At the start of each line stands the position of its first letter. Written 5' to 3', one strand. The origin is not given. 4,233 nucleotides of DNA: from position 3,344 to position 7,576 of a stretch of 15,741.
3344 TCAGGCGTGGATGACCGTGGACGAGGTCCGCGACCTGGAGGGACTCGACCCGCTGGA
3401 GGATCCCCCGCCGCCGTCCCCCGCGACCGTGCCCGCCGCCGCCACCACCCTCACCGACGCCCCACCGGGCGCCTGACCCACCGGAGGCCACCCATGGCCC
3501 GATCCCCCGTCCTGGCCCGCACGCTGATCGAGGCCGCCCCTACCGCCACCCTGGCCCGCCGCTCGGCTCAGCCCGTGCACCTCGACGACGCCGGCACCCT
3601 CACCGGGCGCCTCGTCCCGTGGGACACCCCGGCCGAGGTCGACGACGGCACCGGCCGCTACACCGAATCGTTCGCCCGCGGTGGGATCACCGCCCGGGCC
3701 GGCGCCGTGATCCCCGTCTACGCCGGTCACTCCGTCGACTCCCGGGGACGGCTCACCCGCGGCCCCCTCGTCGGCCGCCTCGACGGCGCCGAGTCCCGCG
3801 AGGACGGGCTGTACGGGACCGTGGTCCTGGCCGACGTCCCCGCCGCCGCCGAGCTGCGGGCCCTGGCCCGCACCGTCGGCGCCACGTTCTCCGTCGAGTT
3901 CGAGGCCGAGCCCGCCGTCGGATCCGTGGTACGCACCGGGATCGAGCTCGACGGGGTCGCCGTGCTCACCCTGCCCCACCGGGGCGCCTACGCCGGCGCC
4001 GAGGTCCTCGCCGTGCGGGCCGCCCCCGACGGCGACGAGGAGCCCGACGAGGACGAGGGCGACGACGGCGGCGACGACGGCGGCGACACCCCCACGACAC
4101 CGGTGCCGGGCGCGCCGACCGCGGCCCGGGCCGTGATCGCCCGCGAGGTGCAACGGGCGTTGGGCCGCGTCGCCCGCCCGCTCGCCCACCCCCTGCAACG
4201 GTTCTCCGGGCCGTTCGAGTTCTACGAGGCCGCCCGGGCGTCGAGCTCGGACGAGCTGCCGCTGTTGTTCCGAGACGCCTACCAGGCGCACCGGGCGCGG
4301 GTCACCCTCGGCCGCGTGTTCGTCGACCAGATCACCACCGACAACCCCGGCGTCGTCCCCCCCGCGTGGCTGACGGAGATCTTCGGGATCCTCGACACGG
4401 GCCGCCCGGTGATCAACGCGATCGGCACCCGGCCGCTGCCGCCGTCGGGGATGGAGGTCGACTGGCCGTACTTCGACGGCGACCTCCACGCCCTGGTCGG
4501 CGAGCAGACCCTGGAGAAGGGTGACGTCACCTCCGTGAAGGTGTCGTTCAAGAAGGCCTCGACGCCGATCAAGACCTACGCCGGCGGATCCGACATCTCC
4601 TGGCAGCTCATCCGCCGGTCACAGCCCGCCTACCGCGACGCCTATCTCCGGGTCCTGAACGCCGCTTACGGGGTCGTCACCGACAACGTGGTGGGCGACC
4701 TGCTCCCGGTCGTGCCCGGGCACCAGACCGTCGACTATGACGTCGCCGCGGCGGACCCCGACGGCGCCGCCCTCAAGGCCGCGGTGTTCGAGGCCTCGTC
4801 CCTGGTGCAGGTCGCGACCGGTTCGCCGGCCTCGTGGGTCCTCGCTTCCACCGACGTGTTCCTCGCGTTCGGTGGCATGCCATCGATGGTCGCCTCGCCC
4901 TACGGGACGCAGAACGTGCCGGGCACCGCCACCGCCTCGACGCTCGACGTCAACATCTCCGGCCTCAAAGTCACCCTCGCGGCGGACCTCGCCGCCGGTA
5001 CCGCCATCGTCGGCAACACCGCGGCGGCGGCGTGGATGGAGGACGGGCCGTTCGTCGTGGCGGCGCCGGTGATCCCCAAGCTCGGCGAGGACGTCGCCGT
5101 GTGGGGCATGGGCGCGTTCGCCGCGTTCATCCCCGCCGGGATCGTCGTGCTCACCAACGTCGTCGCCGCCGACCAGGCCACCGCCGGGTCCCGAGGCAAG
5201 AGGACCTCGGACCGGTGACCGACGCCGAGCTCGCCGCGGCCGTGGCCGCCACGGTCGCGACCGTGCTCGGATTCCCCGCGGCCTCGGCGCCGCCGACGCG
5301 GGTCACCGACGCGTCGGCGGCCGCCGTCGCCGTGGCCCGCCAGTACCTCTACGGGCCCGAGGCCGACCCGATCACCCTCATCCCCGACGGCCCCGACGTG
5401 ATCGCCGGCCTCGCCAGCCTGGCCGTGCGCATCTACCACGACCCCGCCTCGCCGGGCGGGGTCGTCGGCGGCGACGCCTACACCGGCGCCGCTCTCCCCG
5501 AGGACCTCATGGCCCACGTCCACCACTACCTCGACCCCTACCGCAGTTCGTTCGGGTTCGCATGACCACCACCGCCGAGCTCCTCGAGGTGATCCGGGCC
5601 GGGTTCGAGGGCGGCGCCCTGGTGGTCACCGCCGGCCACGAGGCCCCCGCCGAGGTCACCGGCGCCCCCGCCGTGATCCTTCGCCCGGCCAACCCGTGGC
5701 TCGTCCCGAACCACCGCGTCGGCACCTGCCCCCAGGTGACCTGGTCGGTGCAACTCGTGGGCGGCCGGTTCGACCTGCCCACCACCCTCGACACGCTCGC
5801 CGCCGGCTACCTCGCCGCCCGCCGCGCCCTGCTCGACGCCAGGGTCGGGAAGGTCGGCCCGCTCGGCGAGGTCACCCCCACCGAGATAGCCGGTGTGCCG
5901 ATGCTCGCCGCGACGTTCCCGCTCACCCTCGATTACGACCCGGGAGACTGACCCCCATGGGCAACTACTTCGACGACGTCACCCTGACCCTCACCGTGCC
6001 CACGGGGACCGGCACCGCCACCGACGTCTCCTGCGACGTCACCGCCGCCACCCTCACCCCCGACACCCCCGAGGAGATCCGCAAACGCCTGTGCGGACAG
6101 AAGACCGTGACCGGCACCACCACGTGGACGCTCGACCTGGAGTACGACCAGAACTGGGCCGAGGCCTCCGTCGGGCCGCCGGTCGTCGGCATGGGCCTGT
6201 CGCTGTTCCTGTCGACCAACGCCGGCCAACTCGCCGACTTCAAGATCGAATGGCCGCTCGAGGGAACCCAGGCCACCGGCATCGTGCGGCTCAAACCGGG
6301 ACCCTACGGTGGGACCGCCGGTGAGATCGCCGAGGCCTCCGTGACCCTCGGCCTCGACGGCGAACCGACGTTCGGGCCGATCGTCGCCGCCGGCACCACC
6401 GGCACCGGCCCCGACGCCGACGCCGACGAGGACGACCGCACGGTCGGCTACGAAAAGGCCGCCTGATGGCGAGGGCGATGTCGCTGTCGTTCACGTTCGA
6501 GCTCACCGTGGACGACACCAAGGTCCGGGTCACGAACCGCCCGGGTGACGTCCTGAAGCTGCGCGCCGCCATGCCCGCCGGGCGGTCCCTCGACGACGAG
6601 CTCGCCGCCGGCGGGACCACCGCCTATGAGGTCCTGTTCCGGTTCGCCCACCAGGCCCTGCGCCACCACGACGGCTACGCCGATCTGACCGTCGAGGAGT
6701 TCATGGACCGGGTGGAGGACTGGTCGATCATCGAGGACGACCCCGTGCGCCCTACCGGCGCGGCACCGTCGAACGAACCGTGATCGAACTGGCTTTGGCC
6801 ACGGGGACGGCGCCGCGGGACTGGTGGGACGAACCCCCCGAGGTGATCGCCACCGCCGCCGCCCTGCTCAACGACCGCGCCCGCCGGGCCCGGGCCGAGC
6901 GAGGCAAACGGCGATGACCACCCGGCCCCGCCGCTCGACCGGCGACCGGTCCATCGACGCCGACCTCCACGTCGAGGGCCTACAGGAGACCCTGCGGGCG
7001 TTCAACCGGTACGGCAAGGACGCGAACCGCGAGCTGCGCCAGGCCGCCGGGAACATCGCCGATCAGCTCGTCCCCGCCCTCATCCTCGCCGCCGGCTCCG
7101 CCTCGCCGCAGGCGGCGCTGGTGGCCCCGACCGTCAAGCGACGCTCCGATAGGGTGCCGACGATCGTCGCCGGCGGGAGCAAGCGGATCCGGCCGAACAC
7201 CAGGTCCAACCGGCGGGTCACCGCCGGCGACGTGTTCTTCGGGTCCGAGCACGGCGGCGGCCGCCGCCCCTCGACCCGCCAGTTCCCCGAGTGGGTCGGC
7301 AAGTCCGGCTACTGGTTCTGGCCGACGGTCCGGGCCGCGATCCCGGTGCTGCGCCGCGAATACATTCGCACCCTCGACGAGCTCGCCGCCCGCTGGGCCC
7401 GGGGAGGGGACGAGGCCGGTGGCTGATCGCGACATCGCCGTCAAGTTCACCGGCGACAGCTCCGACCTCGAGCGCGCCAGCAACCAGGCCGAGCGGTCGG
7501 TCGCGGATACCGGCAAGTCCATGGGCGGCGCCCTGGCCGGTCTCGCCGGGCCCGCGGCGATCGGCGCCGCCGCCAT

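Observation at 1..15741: Candidate miniature phage-plasmid: a 15.7-kb tailed phage with a plasmid-style maintenance core and no integrase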

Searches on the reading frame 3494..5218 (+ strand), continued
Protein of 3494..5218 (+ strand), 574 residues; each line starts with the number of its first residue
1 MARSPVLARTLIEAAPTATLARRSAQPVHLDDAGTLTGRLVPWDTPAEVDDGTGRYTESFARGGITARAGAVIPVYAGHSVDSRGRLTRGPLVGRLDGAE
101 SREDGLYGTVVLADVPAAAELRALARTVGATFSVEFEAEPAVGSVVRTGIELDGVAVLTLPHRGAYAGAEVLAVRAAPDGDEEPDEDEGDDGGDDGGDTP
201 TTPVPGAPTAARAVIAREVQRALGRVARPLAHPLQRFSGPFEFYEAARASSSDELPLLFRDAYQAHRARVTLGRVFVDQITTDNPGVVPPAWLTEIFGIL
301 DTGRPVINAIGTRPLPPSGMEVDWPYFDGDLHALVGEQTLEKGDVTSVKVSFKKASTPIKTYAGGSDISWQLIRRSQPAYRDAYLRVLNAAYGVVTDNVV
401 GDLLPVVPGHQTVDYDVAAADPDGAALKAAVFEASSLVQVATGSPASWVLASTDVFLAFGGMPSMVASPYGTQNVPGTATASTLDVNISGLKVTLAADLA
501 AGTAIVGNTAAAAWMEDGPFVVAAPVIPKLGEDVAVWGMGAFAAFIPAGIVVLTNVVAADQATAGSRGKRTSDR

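Call 81: search_protein_families(library=pfam, proteins=[L033:13513-14184:+, L033:14381-14620:+, L033:14617-14952:+, L033:388-624:+, L033:743-952:+, L033:934-1167:+, L033:3170-3565:+, L074:228-824:+, L074:13820-14695:+], max_evalue=0.05)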
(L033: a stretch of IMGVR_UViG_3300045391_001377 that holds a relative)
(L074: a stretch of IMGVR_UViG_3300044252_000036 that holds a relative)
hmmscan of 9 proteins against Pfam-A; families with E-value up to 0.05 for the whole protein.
L033:13513-14184:+ (223 aa): 0 families

L033:14381-14620:+ (79 aa): 0 families

L033:14617-14952:+ (111 aa): 0 families

L033:388-624:+ (78 aa): 0 families

L033:743-952:+ (69 aa): 0 families

L033:934-1167:+ (77 aa): 0 families

L033:3170-3565:+ (131 aa): 0 families

L074:228-824:+ (198 aa): 5 families
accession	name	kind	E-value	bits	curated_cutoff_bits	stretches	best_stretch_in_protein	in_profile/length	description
PF13730.12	HTH_36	-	0.00063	19.9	25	1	60-87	28-55/55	Helix-turn-helix domain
PF00392.27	GntR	-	0.0012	18.9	27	1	60-93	27-60/64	Bacterial regulatory proteins, gntR family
PF01047.28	MarR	-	0.0028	18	24.6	1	56-87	16-47/59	MarR family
PF12802.13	MarR_2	-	0.018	15.6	27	0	41-91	8-55/61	MarR family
PF13551.12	HTH_29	-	0.024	15.1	28.1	0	56-98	10-54/64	Winged helix-turn helix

L074:13820-14695:+ (291 aa): 1 family
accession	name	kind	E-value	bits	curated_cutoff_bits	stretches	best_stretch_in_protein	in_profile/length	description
PF01510.30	Amidase_2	-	3.3e-16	60.3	26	1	40-170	4-130/131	N-acetylmuramoyl-L-alanine amidase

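Call 90: search_protein_families(library=phrogs, proteins=[L027:4169-4546:+, L018:14766-15143:+, L074:1798-2043:+, L033:2200-3033:+, L033:1164-2000:+, L018:13425-13694:-, L020:12859-13140:+, L044:13617-14060:+, L072:3761-4255:+], max_evalue=0.01)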
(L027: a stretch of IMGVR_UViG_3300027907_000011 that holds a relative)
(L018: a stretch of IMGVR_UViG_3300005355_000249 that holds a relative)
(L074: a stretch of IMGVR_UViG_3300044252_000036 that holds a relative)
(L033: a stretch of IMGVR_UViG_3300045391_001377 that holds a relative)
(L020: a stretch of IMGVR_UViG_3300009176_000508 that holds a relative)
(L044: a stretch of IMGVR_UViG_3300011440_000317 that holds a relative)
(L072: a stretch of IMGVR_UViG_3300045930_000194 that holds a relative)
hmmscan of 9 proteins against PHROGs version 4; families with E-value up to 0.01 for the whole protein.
L027:4169-4546:+ (125 aa): 2 families
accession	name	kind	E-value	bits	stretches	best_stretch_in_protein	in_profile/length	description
phrog_8936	-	unknown function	2.8e-07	31.6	1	68-113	111-156/179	-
phrog_4234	-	DNA, RNA and nucleotide metabolism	6.2e-05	23.7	1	70-107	91-126/130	HNH endonuclease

L018:14766-15143:+ (125 aa): 2 families
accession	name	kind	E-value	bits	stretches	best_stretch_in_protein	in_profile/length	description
phrog_8936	-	unknown function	0.0002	22.3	1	60-104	110-151/179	-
phrog_4234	-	DNA, RNA and nucleotide metabolism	0.0014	19.3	1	66-102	91-125/130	HNH endonuclease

L074:1798-2043:+ (81 aa): 2 families
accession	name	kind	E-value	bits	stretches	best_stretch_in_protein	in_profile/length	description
phrog_8936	-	unknown function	3.5e-05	24.8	1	25-58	118-148/179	-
phrog_4234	-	DNA, RNA and nucleotide metabolism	6.8e-05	23.6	1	23-57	91-123/130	HNH endonuclease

L033:2200-3033:+ (277 aa): 0 families

L033:1164-2000:+ (278 aa): 9 families
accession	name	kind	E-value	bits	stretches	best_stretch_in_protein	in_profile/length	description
phrog_391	-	DNA, RNA and nucleotide metabolism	1.4e-07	32.5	1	32-126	33-132/298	replication initiation O-like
phrog_678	-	DNA, RNA and nucleotide metabolism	0.00026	21.6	1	27-79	80-134/346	replication initiation O-like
phrog_7498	-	DNA, RNA and nucleotide metabolism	0.00037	20.8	1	31-118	51-137/296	DnaD-like helicase loader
phrog_8540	-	DNA, RNA and nucleotide metabolism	0.00042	21.6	1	25-130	25-134/196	replication initiation O-like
phrog_2030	-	transcription regulation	0.00078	20.2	1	29-80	26-75/202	transcriptional regulator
phrog_1368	-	transcription regulation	0.0029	18.4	1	27-74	21-63/101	transcriptional regulator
phrog_8102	-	DNA, RNA and nucleotide metabolism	0.0042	17.2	1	31-73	53-95/337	replication initiation protein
phrog_345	-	DNA, RNA and nucleotide metabolism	0.0064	17.2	1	28-120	59-156/297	replication initiation O-like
phrog_270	-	DNA, RNA and nucleotide metabolism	0.0082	16.5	0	32-86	63-122/383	replication initiation protein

L018:13425-13694:- (89 aa): 1 family
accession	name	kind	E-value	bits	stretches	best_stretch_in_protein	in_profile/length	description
phrog_24952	-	unknown function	0.0067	17.6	1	2-38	3-36/43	-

L020:12859-13140:+ (93 aa): 0 families

L044:13617-14060:+ (147 aa): 0 families

L072:3761-4255:+ (164 aa): 1 family
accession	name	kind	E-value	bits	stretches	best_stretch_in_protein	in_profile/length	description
phrog_19047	-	transcription regulation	0.0065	17.2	1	71-138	179-245/269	transcriptional regulator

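Call 94: find_encoding_contigs(protein=P0039, flank=10000, max_places=3)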
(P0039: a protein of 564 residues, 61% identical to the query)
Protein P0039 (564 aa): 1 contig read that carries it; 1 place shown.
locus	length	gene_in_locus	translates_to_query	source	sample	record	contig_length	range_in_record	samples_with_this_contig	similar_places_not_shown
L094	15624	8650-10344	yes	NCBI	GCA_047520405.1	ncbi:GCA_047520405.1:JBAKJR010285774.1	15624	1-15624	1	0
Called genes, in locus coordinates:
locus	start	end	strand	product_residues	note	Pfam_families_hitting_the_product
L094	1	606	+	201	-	?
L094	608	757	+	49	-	-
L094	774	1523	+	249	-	PF01551:Peptidase_M23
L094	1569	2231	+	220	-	PF01656:CbiA, PF07015:VirC1 (weak), PF09140:MipZ (faint), PF13614:AAA_31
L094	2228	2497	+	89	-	-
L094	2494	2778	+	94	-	-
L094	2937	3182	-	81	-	-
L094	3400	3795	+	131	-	-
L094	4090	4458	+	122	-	-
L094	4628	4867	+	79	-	-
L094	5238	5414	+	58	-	-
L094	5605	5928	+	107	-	-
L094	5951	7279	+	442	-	-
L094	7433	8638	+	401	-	PF04860:Phage_portal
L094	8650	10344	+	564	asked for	PF25209:Phage_capsid_4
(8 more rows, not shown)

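Call 95: find_encoding_contigs(protein=P0045, flank=10000, max_places=3)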
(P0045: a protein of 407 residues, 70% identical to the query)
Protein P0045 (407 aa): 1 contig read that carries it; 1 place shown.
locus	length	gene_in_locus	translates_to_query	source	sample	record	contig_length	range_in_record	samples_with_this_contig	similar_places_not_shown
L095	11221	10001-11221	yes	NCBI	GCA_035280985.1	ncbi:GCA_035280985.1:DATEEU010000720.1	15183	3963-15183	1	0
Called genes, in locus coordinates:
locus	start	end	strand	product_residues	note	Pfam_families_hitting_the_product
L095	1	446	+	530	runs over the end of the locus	-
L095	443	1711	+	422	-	-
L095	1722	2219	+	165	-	-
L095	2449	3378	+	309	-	PF08924:Rv2525c_GlyHyd-like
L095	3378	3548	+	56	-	-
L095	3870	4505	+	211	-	PF01656:CbiA, PF02374:ArsA_ATPase (weak), PF07015:VirC1 (weak), PF09140:MipZ (faint), PF10609:ParA (weak), PF13614:AAA_31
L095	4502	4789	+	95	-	-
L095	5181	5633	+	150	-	-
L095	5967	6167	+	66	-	-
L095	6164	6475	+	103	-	-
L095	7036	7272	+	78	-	-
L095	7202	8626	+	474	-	-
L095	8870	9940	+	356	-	PF04860:Phage_portal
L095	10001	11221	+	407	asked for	?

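Call 108: search_protein_families(library=ncbifam, proteins=[window:3494-5218:+], max_evalue=0.01)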
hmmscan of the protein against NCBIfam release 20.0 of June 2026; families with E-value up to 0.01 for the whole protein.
window:3494-5218:+ (574 aa): 0 families

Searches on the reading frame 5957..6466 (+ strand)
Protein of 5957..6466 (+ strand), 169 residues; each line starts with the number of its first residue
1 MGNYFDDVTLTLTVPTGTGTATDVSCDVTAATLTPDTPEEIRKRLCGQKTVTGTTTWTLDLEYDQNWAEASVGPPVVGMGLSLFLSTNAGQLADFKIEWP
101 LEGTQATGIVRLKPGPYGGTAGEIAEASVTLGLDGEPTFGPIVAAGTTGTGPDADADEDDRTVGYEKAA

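Call 6: search_protein_families(library=pfam, proteins=[window:5957-6466:+], max_evalue=0.01)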
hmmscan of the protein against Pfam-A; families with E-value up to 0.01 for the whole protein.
window:5957-6466:+ (169 aa): 0 families

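Call 15: search_protein_families(library=phrogs, proteins=[window:5957-6466:+], max_evalue=0.01)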
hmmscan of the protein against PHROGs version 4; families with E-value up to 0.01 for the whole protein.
window:5957-6466:+ (169 aa): 1 family
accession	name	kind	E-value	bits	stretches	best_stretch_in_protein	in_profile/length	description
phrog_4574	-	tail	0.00012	23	1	18-72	18-73/147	major tail protein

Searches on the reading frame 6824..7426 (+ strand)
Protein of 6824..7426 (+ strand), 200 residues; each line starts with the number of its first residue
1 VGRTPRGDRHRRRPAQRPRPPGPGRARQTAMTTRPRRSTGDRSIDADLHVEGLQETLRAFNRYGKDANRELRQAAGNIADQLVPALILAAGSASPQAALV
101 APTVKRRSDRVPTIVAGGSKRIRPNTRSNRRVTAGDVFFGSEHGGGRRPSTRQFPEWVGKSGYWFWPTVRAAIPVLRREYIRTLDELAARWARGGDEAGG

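Call 7: search_protein_families(library=pfam, proteins=[window:6824-7426:+], max_evalue=0.01)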
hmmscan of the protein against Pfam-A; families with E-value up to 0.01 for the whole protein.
window:6824-7426:+ (200 aa): 0 families

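Call 15: search_protein_families(library=phrogs, proteins=[window:6914-7426:+], max_evalue=0.01)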
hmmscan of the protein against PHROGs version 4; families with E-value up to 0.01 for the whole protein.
window:6914-7426:+ (170 aa): 1 family
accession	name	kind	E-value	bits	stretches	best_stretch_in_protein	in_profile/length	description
phrog_5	-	connector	0.0082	17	0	15-57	90-131/239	tail completion or Neck1 protein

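Call 108: search_protein_families(library=ncbifam, proteins=[window:6914-7426:+], max_evalue=0.01)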
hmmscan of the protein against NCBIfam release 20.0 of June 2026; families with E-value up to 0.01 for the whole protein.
window:6914-7426:+ (170 aa): 0 families
